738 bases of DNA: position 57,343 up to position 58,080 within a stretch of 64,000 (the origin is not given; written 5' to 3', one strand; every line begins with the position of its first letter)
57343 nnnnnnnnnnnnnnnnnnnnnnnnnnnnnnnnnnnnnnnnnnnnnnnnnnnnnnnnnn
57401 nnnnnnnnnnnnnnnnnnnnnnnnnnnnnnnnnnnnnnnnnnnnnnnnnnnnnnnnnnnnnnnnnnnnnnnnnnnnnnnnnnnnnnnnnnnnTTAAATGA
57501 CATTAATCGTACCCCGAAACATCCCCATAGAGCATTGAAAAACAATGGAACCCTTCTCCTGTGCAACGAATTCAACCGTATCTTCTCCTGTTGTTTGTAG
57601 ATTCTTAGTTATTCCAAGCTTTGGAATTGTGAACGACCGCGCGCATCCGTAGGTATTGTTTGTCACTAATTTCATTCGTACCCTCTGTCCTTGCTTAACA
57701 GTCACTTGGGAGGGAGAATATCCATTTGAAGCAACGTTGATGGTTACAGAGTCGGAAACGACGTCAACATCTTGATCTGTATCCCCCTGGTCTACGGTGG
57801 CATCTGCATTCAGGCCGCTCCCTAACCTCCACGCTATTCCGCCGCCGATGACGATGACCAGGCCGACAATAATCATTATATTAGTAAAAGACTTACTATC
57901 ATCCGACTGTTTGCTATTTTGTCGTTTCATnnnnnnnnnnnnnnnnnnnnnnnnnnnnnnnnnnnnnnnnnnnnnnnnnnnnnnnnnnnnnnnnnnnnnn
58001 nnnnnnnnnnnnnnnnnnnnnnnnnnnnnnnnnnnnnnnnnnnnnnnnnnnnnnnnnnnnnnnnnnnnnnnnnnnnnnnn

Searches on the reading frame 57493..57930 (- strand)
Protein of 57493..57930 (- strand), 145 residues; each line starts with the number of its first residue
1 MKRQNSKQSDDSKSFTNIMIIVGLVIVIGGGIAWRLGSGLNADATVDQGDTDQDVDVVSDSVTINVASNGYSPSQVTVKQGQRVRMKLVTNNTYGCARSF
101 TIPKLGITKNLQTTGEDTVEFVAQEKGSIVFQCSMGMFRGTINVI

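Call 4: search_protein_families(library=pfam, proteins=[window:57493-57930:-], max_evalue=0.01)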
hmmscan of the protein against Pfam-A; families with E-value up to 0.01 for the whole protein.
window:57493-57930:- (145 aa): 1 family
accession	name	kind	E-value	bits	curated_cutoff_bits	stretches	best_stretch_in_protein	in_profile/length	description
PF13473.12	Cupredoxin_1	-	9.3e-14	51.8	27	1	60-142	21-102/104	Cupredoxin-like domain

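Call 51: search_solved_structures(query=window:57493-57930:-, max_evalue=0.01, show_alignments=2)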
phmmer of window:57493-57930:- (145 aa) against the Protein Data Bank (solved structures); distinct sequences matched with E-value up to 0.01: 2.
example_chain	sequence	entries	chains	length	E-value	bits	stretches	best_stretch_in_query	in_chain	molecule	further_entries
2mry_A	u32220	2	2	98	6e-05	26.3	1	68-142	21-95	Uncharacterized protein | CupA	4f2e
4f2f_A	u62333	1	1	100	0.0016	21.7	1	67-144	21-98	Cation-transporting ATPase, E1-E2 family protein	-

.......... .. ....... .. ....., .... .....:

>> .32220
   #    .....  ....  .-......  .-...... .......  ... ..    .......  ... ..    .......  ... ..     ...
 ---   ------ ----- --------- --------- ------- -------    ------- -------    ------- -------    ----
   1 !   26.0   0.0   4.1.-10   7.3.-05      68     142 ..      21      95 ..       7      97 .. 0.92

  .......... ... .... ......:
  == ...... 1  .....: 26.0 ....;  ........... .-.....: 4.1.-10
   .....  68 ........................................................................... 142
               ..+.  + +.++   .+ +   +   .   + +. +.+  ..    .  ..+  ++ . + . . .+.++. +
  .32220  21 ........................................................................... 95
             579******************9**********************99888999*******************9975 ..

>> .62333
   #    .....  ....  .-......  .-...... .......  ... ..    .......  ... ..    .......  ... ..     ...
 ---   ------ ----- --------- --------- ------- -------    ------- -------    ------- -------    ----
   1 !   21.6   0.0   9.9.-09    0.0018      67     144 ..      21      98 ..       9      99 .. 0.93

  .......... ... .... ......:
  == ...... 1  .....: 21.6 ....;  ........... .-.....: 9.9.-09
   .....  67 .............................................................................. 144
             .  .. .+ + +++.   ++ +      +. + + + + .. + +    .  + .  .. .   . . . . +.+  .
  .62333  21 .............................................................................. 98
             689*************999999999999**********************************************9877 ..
